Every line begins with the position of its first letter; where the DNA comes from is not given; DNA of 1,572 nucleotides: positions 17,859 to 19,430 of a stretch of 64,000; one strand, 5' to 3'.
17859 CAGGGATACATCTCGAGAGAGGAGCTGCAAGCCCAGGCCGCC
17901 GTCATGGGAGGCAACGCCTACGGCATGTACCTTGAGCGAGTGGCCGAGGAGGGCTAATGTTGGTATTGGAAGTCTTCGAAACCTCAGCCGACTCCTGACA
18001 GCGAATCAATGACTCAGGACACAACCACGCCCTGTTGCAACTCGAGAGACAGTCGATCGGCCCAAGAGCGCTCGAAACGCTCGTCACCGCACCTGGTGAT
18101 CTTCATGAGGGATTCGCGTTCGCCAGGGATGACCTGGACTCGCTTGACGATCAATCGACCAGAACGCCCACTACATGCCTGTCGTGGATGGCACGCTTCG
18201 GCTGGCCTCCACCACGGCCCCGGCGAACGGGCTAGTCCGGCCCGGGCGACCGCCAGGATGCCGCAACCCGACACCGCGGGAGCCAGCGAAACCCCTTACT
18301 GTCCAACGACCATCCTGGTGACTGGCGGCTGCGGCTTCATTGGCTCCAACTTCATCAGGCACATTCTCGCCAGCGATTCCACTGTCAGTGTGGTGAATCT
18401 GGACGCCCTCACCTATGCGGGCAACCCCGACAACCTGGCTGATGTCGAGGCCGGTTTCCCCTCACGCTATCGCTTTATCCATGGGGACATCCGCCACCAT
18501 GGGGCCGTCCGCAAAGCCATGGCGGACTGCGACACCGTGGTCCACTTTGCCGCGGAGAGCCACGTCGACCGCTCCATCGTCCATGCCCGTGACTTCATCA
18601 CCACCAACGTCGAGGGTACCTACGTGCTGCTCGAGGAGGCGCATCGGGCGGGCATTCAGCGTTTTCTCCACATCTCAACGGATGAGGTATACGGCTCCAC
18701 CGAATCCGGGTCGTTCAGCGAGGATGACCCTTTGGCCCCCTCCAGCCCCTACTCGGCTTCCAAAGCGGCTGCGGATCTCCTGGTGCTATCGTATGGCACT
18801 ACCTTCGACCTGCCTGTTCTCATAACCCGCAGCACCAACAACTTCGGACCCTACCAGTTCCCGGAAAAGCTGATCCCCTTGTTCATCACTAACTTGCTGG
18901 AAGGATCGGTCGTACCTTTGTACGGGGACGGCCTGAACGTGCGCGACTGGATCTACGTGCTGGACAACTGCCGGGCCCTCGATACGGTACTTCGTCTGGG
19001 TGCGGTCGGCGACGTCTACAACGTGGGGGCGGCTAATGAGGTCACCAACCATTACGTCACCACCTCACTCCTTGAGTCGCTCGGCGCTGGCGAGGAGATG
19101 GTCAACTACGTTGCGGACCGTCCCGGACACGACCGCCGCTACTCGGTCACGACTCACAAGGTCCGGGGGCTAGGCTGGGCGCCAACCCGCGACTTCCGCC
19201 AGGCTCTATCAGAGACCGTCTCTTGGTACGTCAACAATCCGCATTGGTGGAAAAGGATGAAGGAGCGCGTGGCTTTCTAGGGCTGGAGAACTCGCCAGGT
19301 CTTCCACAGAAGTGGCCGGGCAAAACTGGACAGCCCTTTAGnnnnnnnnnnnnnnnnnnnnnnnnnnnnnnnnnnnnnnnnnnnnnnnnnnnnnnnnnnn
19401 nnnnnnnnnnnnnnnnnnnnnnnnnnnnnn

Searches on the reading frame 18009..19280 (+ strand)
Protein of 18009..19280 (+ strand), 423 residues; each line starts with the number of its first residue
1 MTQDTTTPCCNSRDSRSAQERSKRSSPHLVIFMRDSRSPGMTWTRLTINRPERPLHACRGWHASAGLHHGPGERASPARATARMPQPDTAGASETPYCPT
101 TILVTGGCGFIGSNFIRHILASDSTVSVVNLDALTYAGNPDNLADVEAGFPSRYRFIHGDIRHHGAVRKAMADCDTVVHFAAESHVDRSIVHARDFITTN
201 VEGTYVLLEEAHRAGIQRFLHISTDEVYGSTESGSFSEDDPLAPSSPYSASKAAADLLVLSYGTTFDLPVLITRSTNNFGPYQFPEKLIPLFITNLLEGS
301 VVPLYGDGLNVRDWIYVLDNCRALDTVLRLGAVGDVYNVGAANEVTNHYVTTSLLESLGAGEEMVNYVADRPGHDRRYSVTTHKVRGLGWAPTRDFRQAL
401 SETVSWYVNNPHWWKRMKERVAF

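Call 8: search_protein_families(library=pfam, proteins=[window:18009-19280:+], max_evalue=0.001)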
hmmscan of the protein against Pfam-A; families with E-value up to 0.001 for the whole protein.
window:18009-19280:+ (423 aa): 8 families
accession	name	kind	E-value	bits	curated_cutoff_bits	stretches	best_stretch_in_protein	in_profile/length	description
PF16363.11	GDP_Man_Dehyd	-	2.8e-69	234.5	27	1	103-402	1-331/332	GDP-mannose 4,6 dehydratase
PF01370.27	Epimerase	-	2.3e-64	217.5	20.9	1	102-340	1-240/240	NAD dependent epimerase/dehydratase family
PF01073.25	3Beta_HSD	-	1.5e-20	73.9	22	1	103-317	1-218/280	3-beta hydroxysteroid dehydrogenase/isomerase family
PF02719.21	Polysacc_synt_2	-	8.2e-17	61.7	20.2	1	102-304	1-194/293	Polysaccharide biosynthesis protein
PF04321.23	RmlD_sub_bind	-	1.4e-15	57.6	27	1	101-264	2-141/287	RmlD substrate binding domain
PF07993.18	NAD_binding_4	-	2.2e-13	50.4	20.1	1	104-276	1-205/258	Male sterility protein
PF13460.12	NAD_binding_10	-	2.8e-09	37.6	27.2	1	106-258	1-131/184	NAD(P)H-binding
PF00106.31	adh_short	-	0.00092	19.2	26.6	0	101-259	2-160/195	short chain dehydrogenase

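Call 31: search_protein_families(library=ncbifam, proteins=[window:18009-19280:+], max_evalue=0.00001)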
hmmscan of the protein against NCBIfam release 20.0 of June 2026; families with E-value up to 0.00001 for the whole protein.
window:18009-19280:+ (423 aa): 25 families
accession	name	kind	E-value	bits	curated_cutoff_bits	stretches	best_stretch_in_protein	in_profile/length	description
TIGR01181.1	dTDP_gluc_dehyt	equivalog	5.6e-128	426.5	365.1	1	102-416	2-320/321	dTDP-glucose 4,6-dehydratase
NF007490.0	PRK10084.1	subfamily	4.2e-93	312.2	649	1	102-419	3-346/361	dTDP-glucose 4,6-dehydratase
NF007582.0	PRK10217.1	equivalog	3.1e-87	293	698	1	101-418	3-342/355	dTDP-glucose 4,6-dehydratase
TIGR04180.1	EDH_00030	hypoth_equivalog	2.8e-49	167.8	475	1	102-361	1-259/297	NAD-dependent 4,6-dehydratase LegB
TIGR01179.1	galE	equivalog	8.6e-34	116.8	262.3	1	102-280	2-178/332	UDP-glucose 4-epimerase GalE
TIGR02622.1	CDP_4_6_dhtase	equivalog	5.2e-25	88.3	278.45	1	100-409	5-332/352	CDP-glucose 4,6-dehydratase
NF011728.1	PRK15181.1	equivalog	6.9e-23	81.2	760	1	98-409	14-339/348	Vi polysaccharide biosynthesis UDP-N-acetylglucosaminuronic acid C-4 epimerase TviC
TIGR03466.1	HpnA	hypoth_equivalog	3.1e-21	75.6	367.65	1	101-343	2-232/327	hopanoid-associated sugar epimerase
NF007956.0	PRK10675.1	subfamily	9.9e-21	74.2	394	1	101-255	2-156/338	UDP-glucose 4-epimerase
TIGR02197.1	heptose_epim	equivalog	7.2e-20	71.4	274.6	1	102-410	1-312/316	ADP-glyceromanno-heptose 6-epimerase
NF052578.1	StrlDmthSdmBMthl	equivalog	1.1e-15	58.2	600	1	101-340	2-228/328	sterol demethylase protein SdmB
TIGR03589.1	PseB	equivalog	1.2e-15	57.3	407.75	1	100-226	5-127/324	UDP-N-acetylglucosamine 4,6-dehydratase (inverting)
TIGR01214.1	rmlD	equivalog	2.2e-15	56.5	224.05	1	101-276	1-148/285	dTDP-4-dehydrorhamnose reductase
NF042422.1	oxyalk_red_OleD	equivalog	7.8e-15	55.1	580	1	101-360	2-252/329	2-alkyl-3-oxoalkanoate reductase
NF043036.1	ErythonDh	equivalog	2.2e-14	53.4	325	1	101-262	2-163/321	D-erythronate dehydrogenase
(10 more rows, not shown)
